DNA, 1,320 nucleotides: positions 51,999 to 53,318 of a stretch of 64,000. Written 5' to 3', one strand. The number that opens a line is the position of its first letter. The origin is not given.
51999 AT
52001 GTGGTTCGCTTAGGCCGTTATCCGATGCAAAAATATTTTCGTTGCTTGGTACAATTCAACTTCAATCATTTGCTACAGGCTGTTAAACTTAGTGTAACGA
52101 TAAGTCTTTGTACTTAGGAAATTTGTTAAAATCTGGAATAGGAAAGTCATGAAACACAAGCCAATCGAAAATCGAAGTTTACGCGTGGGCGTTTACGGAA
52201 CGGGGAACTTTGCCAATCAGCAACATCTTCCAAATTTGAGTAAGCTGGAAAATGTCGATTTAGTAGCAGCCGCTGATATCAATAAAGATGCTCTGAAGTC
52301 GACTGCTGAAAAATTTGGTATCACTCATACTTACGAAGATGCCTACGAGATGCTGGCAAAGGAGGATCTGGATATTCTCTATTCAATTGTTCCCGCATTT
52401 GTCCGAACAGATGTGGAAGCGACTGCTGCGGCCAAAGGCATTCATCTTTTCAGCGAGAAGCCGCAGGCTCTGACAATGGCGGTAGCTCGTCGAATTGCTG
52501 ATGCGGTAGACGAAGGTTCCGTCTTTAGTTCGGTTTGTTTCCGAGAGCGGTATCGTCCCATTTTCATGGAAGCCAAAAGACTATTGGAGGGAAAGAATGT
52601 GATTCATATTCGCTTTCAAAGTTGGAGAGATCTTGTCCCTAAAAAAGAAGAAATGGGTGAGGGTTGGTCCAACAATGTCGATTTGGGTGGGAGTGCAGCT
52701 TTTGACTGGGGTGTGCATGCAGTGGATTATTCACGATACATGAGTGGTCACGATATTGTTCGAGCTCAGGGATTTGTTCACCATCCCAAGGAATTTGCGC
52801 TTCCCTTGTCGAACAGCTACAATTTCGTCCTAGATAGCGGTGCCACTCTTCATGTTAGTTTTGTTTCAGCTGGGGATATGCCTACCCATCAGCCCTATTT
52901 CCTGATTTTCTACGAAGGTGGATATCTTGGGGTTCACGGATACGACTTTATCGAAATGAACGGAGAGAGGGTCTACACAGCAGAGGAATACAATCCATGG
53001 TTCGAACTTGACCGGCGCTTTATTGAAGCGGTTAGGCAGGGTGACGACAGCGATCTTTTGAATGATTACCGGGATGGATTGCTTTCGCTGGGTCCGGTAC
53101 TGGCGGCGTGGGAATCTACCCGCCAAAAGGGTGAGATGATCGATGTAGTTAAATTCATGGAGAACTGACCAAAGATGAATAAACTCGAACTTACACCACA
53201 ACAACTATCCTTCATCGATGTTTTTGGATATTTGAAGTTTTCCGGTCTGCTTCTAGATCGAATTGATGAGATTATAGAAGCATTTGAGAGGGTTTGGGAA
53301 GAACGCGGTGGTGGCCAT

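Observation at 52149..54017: Recurrent Gfo/Idh/MocA -> PhyH gene pair, here separated by only 6 nt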

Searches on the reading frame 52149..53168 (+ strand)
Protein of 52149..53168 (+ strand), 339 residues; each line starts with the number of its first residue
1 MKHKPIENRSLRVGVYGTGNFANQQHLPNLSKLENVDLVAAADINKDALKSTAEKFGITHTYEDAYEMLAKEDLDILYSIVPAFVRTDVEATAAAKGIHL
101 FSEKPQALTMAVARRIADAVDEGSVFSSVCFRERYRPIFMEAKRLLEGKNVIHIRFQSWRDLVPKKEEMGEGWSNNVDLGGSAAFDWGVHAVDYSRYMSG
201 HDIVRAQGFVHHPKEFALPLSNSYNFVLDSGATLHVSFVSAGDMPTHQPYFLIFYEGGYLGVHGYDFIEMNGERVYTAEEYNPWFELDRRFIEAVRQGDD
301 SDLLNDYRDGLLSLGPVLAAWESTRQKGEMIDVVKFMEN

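Call 4: search_protein_families(library=pfam, proteins=[window:52149-53168:+], max_evalue=0.01)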
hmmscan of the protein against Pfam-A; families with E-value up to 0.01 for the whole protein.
window:52149-53168:+ (339 aa): 3 families
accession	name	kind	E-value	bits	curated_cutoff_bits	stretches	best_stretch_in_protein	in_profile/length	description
PF01408.29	GFO_IDH_MocA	-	6.3e-17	62.8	24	1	11-127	1-116/120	Oxidoreductase family, NAD-binding Rossmann fold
PF22725.1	GFO_IDH_MocA_C3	-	2e-07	31.5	27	1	151-258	16-121/124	GFO/IDH/MocA C-terminal domain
PF02969.23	TAF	-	0.0025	18.4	21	0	44-72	4-32/66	TATA box binding protein associated factor (TAF)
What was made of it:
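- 52149..53168 (+): Gfo/Idh/MocA-family NAD(P)-dependent oxidoreductase (339 aa), first gene of the tight pair. PF01408 scores 62.8 bits and PF22725 31.5 bits (call 4).
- On Gfo/Idh/MocA oxidoreductase family (52149..53168): 62.8 bits against a cut-off of 24 (call 4). PF22725 scores 31.5 bits against a cut-off of 27 (call 4).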

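Call 26: search_solved_structures(query=window:52149-53168:+, max_evalue=0.001)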
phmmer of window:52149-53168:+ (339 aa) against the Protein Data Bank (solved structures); distinct sequences matched with E-value up to 0.001: 59.
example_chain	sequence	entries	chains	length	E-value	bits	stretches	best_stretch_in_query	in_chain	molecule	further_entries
9m3d_B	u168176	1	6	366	3.4e-16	62.6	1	10-197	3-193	DgpA1 from W974-1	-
3ezy_A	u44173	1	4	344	3.2e-14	56.1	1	10-204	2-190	Dehydrogenase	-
3cea_A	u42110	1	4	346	3.2e-14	56.1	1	9-210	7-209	Myo-inositol 2-dehydrogenase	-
4had_A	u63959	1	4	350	4.9e-14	55.5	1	10-260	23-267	Probable oxidoreductase protein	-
7xr9_A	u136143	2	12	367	1.1e-13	54.4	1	10-211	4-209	DgpA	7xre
9azo_A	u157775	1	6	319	6.3e-13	51.8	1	9-300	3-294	PmdC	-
5a02_A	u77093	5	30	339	1.9e-12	50.3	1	9-207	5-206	ALDOSE-ALDOSE OXIDOREDUCTASE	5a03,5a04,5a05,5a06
4h3v_A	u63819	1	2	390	3.7e-12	49.3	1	42-222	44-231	Oxidoreductase domain protein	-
1evj_A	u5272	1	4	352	7.6e-12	48.3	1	14-211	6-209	GLUCOSE-FRUCTOSE OXIDOREDUCTASE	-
1ofg_A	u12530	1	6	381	1.2e-11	47.6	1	7-211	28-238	GLUCOSE-FRUCTOSE OXIDOREDUCTASE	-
1ryd_A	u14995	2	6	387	1.3e-11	47.6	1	7-211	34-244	glucose-fructose oxidoreductase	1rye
1h6a_A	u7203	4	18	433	1.7e-11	47.1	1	7-211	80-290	PRECURSOR FORM OF GLUCOSE-FRUCTOSE OXIDOREDUCTASE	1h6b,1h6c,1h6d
1zh8_A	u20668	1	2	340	1.8e-10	43.7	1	8-200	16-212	oxidoreductase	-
4ew6_A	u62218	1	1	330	3.6e-10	42.8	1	11-299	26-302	D-galactose-1-dehydrogenase protein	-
3rbv_A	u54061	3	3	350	4.1e-10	42.6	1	5-238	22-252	Sugar 3-ketoreductase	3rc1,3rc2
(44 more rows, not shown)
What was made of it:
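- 52149..53168 (+): The nearest solved structures are DgpA and inositol or aldose dehydrogenases, E 1e-16 to 1e-12 (call 26).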

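Call 37: find_homologous_proteins(query=window:52149-53168:+, max_evalue=1e-20)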
Query window:52149-53168:+ (339 aa): 595 proteins with E <= 1e-20 among 8000 candidates; the best 120 are listed.
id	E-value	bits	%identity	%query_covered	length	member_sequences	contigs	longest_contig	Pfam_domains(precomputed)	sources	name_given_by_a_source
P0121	5.7e-206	701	90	100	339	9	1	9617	PF01408.29,PF22725.2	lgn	-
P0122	3.7e-193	659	84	100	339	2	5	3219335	PF01408.29,PF22725.2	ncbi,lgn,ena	-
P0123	3.1e-177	607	77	100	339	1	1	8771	PF01408.29,PF22725.2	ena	-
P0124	7.3e-176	602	77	100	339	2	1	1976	PF01408.29,PF22725.2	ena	-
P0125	5.3e-165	567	74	96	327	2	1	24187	PF01408.29,PF22725.2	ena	-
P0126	5.1e-136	471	61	98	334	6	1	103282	PF01408.29,PF22725.2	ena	-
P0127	3.0e-135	469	62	98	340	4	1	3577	PF01408.29,PF22725.2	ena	-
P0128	7.9e-135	467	62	97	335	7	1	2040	PF01408.29,PF22725.2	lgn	-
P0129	3.8e-134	465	60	97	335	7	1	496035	PF01408.29,PF22725.2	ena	-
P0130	2.3e-133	463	61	97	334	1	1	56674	PF01408.29,PF22725.2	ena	-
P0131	3.3e-133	462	62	98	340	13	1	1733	PF01408.29,PF22725.2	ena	-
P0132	4.9e-133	462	63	97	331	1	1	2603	PF01408.29,PF22725.2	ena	-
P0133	5.2e-133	461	62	97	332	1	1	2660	PF01408.29,PF22725.2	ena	-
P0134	5.7e-133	461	61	98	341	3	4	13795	PF01408.29,PF22725.2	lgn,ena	-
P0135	1.6e-132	460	60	97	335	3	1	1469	PF01408.29,PF22725.2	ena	-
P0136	1.7e-132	460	61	98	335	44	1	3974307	PF01408.29,PF22725.2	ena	-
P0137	2.0e-132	460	61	99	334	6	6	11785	PF01408.29,PF22725.2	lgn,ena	-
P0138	5.2e-132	458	61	98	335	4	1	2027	PF01408.29,PF22725.2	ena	-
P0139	5.4e-132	458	60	97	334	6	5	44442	PF01408.29,PF22725.2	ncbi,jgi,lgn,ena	jgi:predicted dehydrogenase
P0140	5.5e-132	458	61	98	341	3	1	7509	PF01408.29,PF22725.2,PF02894.23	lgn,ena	-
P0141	6.8e-132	458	61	98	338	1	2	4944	PF01408.29,PF22725.2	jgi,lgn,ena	jgi:predicted dehydrogenase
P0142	8.3e-132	458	61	97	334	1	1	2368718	PF01408.29,PF22725.2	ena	-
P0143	1.9e-131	456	60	98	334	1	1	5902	PF01408.29,PF22725.2,PF02894.23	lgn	-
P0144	2.3e-131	456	61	98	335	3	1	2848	PF01408.29,PF22725.2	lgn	-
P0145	4.1e-131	455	60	98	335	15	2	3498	PF01408.29,PF22725.2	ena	-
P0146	6.9e-131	454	61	98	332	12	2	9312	PF01408.29,PF22725.2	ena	-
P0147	3.8e-130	452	58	98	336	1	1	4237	PF01408.29,PF22725.2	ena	-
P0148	5.1e-130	452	59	97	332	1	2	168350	PF01408.29,PF22725.2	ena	-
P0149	6.9e-130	451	60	97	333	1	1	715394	PF01408.29,PF22725.2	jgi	jgi:predicted dehydrogenase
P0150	1.9e-129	450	60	98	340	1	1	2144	PF01408.29,PF22725.2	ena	-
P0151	2.2e-129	450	60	97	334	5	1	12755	PF01408.29,PF22725.2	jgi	-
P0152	2.7e-129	449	58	98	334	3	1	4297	PF01408.29,PF22725.2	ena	-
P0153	6.4e-129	448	61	97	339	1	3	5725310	PF01408.29,PF22725.2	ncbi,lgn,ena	-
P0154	6.8e-129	448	60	98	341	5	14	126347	PF01408.29,PF22725.2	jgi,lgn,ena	-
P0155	7.8e-129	448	61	97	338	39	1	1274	PF01408.29,PF22725.2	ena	-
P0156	1.4e-128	447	59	97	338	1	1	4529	PF01408.29,PF22725.2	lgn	-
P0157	2.1e-128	446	59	98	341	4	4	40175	PF01408.29,PF22725.2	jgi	-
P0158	4.0e-128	445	59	97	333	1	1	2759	PF01408.29,PF22725.2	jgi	-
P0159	5.2e-128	445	60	97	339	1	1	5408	PF01408.29,PF22725.2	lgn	-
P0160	1.1e-127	444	58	97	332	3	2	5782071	PF01408.29,PF22725.2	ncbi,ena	-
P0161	1.2e-127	444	58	97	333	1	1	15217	PF01408.29,PF22725.2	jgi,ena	-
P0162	1.8e-127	443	60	98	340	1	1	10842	PF01408.29,PF22725.2,PF02894.23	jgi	jgi:myo-inositol 2-dehydrogenase / D-chiro-inositol 1-dehydrogenase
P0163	1.9e-127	443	60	98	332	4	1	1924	PF01408.29,PF22725.2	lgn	-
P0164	2.3e-127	443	60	99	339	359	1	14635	PF01408.29,PF22725.2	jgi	jgi:predicted dehydrogenase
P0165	5.6e-127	442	60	98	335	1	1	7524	PF01408.29,PF22725.2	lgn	-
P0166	7.0e-127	441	58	98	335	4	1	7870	PF01408.29,PF22725.2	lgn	-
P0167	9.2e-127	441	58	98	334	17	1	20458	PF01408.29,PF22725.2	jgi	-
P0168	1.0e-126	441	59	97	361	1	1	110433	PF01408.29,PF22725.2,PF02894.23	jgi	jgi:predicted dehydrogenase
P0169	1.1e-126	441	60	97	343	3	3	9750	PF01408.29,PF22725.2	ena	-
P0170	1.6e-126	440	58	97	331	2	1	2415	PF01408.29,PF22725.2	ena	-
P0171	3.3e-126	439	58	98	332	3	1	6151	PF01408.29,PF22725.2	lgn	-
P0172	6.3e-126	438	58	97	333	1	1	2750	PF01408.29,PF22725.2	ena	-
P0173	1.0e-125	438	59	97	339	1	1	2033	PF01408.29,PF22725.2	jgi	jgi:predicted dehydrogenase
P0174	1.1e-125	437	58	98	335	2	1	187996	PF01408.29,PF22725.2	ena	-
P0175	2.0e-125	437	59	99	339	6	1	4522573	PF01408.29,PF22725.2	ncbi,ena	-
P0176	2.6e-125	436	59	97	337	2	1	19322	PF01408.29,PF22725.2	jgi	jgi:myo-inositol 2-dehydrogenase/D-chiro-inositol 1-dehydrogenase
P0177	2.8e-125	436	58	97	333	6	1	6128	PF01408.29,PF22725.2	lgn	-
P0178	7.9e-125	435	59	99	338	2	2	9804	PF01408.29,PF22725.2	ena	-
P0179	1.1e-124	434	57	97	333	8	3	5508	PF01408.29,PF22725.2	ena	-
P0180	1.7e-124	433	57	97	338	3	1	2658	PF01408.29,PF22725.2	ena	-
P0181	3.8e-124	432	58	97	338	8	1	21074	PF01408.29,PF22725.2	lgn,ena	-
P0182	3.8e-124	432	57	97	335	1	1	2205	PF01408.29,PF22725.2,PF02894.23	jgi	jgi:predicted dehydrogenase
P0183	1.0e-123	431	59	97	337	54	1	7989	PF01408.29,PF22725.2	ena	-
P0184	2.6e-123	430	58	97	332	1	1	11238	PF01408.29,PF22725.2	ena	-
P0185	4.1e-123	429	60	96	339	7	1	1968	PF01408.29,PF22725.2,PF02894.23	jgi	jgi:myo-inositol 2-dehydrogenase/D-chiro-inositol 1-dehydrogenase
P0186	5.5e-123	429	59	97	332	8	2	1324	PF01408.29,PF22725.2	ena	-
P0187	9.2e-123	428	59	98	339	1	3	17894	PF01408.29,PF22725.2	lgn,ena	-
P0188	2.2e-122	427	57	97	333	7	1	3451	PF01408.29,PF22725.2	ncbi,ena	-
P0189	1.2e-121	424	57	97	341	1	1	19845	PF01408.29,PF22725.2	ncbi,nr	ncbi:MAG: Gfo/Idh/MocA family oxidoreductase [Candidatus Poribacteria bacterium]|nr:Gfo/Idh/MocA fam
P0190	1.3e-121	424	58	98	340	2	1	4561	PF01408.29,PF22725.2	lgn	-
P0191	1.5e-121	424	59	97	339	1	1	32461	PF01408.29,PF22725.2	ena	-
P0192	1.9e-121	423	57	98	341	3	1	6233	PF01408.29,PF22725.2,PF02894.23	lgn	-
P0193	2.2e-121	423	59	99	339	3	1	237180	PF01408.29,PF22725.2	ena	-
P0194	6.6e-121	422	58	97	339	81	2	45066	PF01408.29,PF22725.2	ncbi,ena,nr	ncbi:MAG: Gfo/Idh/MocA family oxidoreductase [Candidatus Latescibacterota bacterium]|nr:Gfo/Idh/MocA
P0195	1.1e-120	421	57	97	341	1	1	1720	PF01408.29,PF22725.2,PF02894.23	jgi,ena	jgi:predicted dehydrogenase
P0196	1.2e-120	421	57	97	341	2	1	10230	PF01408.29,PF22725.2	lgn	-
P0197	1.9e-120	420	56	98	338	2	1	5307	PF01408.29,PF22725.2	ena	-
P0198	4.2e-120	419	56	98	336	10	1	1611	PF01408.29,PF22725.2,PF02894.23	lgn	-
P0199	4.9e-120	419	59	97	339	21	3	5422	PF01408.29,PF22725.2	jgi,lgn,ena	-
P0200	7.9e-120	418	57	97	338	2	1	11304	PF01408.29,PF22725.2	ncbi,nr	ncbi:MAG: Gfo/Idh/MocA family oxidoreductase [Candidatus Latescibacteria bacterium]|nr:Gfo/Idh/MocA 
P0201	1.2e-119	418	58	99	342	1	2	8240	PF01408.29,PF22725.2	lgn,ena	-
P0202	1.5e-119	417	54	98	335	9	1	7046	PF01408.29,PF22725.2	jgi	-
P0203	2.2e-119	417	55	99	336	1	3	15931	PF01408.29,PF22725.2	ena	-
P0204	3.4e-119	416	56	97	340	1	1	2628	PF01408.29,PF22725.2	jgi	jgi:predicted dehydrogenase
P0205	4.0e-119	416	56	98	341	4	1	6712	PF01408.29,PF22725.2,PF02894.23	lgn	-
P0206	7.3e-119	415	56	97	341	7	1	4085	PF01408.29,PF22725.2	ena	-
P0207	9.2e-119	415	56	97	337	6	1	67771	PF01408.29,PF22725.2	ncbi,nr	ncbi:MAG: Gfo/Idh/MocA family oxidoreductase [Candidatus Latescibacteria bacterium]|nr:Gfo/Idh/MocA 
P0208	1.3e-118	414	55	99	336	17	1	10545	PF01408.29,PF22725.2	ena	-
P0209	2.2e-118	413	56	97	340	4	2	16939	PF01408.29,PF22725.2,PF02894.23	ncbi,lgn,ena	-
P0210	2.5e-118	413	56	97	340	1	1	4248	PF01408.29,PF22725.2,PF02894.23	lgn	-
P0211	3.9e-118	413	56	98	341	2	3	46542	PF01408.29,PF22725.2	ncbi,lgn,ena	-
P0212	5.1e-118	412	55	98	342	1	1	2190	PF01408.29,PF22725.2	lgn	-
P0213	1.1e-117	411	59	97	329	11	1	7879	PF01408.29,PF22725.2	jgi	-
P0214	1.2e-117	411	56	96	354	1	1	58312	PF01408.29,PF22725.2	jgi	jgi:predicted dehydrogenase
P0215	1.3e-117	411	55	98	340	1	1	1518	PF01408.29,PF22725.2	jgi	jgi:predicted dehydrogenase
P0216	2.4e-117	410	60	97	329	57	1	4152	PF01408.29,PF22725.2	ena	-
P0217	2.8e-117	410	56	97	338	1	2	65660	PF01408.29,PF22725.2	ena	-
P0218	3.0e-117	410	57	99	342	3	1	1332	PF01408.29,PF22725.2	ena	-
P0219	3.6e-117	409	56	97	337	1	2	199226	PF01408.29,PF22725.2,PF02894.23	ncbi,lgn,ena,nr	ncbi:MAG: hypothetical protein GKR89_02340 [Candidatus Latescibacteria bacterium]|nr:hypothetical pr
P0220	4.1e-117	409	56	96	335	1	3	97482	PF01408.29,PF22725.2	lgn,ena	-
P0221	4.4e-117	409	58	97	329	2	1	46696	PF01408.29,PF22725.2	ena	-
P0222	5.1e-117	409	55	97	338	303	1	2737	PF01408.29,PF22725.2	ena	-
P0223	6.5e-117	409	57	96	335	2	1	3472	PF01408.29,PF22725.2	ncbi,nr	ncbi:MAG: Gfo/Idh/MocA family oxidoreductase, partial [Candidatus Latescibacteria bacterium]|nr:Gfo/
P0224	8.9e-117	408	56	98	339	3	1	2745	PF01408.29,PF22725.2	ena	-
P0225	9.1e-117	408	55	99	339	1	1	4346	PF01408.29,PF22725.2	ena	-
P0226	9.9e-117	408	53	98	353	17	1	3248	PF01408.29,PF22725.2,PF02894.23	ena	-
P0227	1.0e-116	408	55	97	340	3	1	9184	PF01408.29,PF22725.2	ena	-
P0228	1.0e-116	408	55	97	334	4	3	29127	PF01408.29,PF22725.2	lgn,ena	-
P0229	1.1e-116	408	55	98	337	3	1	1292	PF01408.29,PF22725.2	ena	-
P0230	1.2e-116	408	54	97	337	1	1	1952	PF01408.29,PF22725.2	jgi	jgi:predicted dehydrogenase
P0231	2.3e-116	407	55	99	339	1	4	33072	PF01408.29,PF22725.2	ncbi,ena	-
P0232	2.5e-116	407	59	96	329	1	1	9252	PF01408.29,PF22725.2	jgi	-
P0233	2.8e-116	406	55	99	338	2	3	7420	PF01408.29,PF22725.2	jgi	-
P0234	3.7e-116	406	54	99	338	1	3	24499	PF01408.29,PF22725.2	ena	-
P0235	4.9e-116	406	53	96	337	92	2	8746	PF01408.29,PF22725.2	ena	-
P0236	5.2e-116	406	54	99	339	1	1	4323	PF01408.29,PF22725.2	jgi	-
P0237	5.4e-116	406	55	97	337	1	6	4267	PF01408.29,PF22725.2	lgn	-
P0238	7.4e-116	405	58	97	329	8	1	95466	PF01408.29,PF22725.2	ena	-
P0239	7.7e-116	405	54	97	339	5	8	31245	PF01408.29,PF22725.2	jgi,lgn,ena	jgi:predicted dehydrogenase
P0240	8.0e-116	405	53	96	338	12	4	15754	PF01408.29,PF22725.2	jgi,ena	-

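Call 38: find_encoding_contigs(protein=P0123, flank=6000, max_places=3)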
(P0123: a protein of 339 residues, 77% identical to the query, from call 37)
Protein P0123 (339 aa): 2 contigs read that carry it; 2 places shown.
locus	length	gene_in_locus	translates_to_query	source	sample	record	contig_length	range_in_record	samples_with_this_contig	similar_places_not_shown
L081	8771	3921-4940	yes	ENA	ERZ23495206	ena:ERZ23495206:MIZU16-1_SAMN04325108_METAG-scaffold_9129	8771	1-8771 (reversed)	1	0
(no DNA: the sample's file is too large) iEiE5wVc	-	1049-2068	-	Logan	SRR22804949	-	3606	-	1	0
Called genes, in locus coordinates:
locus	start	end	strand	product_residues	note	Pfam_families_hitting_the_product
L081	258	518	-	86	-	PF06769:YoeB_toxin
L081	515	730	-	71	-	PF02604:PhdYeFM_antitox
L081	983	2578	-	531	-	PF02776:TPP_enzyme_N, PF00205:TPP_enzyme_M, PF02775:TPP_enzyme_C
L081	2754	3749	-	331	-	PF00389:2-Hacid_dh, PF02826:2-Hacid_dh_C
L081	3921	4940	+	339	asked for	PF01408:GFO_IDH_MocA, PF22725:GFO_IDH_MocA_C3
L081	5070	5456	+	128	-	PF00903:Glyoxalase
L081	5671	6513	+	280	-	PF05721:PhyH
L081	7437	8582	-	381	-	PF13378:MR_MLE_C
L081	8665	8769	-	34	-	?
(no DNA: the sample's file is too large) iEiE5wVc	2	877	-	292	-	?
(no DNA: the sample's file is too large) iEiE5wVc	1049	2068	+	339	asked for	PF01408:GFO_IDH_MocA, PF22725:GFO_IDH_MocA_C3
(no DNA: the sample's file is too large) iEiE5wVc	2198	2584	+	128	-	PF00903:Glyoxalase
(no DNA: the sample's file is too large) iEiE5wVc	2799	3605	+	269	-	?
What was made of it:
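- The orthologous pair persists down to about 73-77% identity (call 38).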

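Call 39: find_encoding_contigs(protein=P0125, flank=6000, max_places=3)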
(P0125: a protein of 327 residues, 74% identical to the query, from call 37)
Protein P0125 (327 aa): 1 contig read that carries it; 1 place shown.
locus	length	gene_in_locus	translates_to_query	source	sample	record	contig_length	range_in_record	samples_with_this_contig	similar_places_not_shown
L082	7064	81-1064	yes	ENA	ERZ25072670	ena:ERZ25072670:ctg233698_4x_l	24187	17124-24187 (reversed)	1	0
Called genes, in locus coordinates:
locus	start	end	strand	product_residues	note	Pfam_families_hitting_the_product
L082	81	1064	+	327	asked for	PF01408:GFO_IDH_MocA, PF22725:GFO_IDH_MocA_C3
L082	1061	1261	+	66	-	-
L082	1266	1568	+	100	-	PF00389:2-Hacid_dh (faint)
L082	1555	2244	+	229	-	PF02826:2-Hacid_dh_C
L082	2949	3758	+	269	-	PF06283:ThuA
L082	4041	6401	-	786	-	PF00890:FAD_binding_2 (weak), PF01266:DAO (weak), PF03486:HI0933_like (weak), PF12831:FAD_oxidored, PF13450:NAD_binding_8 (weak), PF13088:BNR_2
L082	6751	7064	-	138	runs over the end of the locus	-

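Call 40: find_encoding_contigs(protein=P0126, flank=6000, max_places=3)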
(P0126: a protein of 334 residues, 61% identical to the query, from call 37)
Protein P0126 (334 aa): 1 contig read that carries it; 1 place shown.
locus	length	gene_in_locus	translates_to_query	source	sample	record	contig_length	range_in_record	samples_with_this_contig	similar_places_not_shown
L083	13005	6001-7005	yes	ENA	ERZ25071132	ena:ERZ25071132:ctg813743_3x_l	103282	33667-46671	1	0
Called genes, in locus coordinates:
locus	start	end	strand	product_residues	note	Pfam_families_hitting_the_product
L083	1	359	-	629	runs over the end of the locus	PF01344:Kelch_1 (faint), PF07646:Kelch_2 (faint), PF24996:NANM (faint), PF13415:Beta-prop_FBX42, PF24681:Kelch_KLHDC2_KLHL20_DRC7, PF24981:Beta-prop_ATRN-LZTR1 (weak), PF13964:Beta-prop_Calicin (faint), PF25210:Kelch_FKB95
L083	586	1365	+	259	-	PF00106:adh_short, PF08659:KR, PF13561:adh_short_C2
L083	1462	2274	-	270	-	PF05721:PhyH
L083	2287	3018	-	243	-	PF02607:B12-binding_2, PF02310:B12-binding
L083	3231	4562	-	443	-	PF13701:DDE_Tnp_1_4, PF01609:DDE_Tnp_1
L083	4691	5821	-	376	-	PF01208:URO-D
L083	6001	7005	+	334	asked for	PF01408:GFO_IDH_MocA, PF22725:GFO_IDH_MocA_C3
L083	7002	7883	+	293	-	PF05721:PhyH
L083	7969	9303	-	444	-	PF13709:DUF4159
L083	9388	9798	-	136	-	PF02472:ExbD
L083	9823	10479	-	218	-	PF01618:MotA_ExbB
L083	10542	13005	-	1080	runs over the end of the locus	PF13525:YfiO, PF09976:TPR_21 (weak), PF13424:TPR_12 (weak), PF13432:TPR_16, PF14559:TPR_19 (weak), PF13424:TPR_12 (weak), PF13432:TPR_16 (weak), PF13174:TPR_6 (weak), +14 more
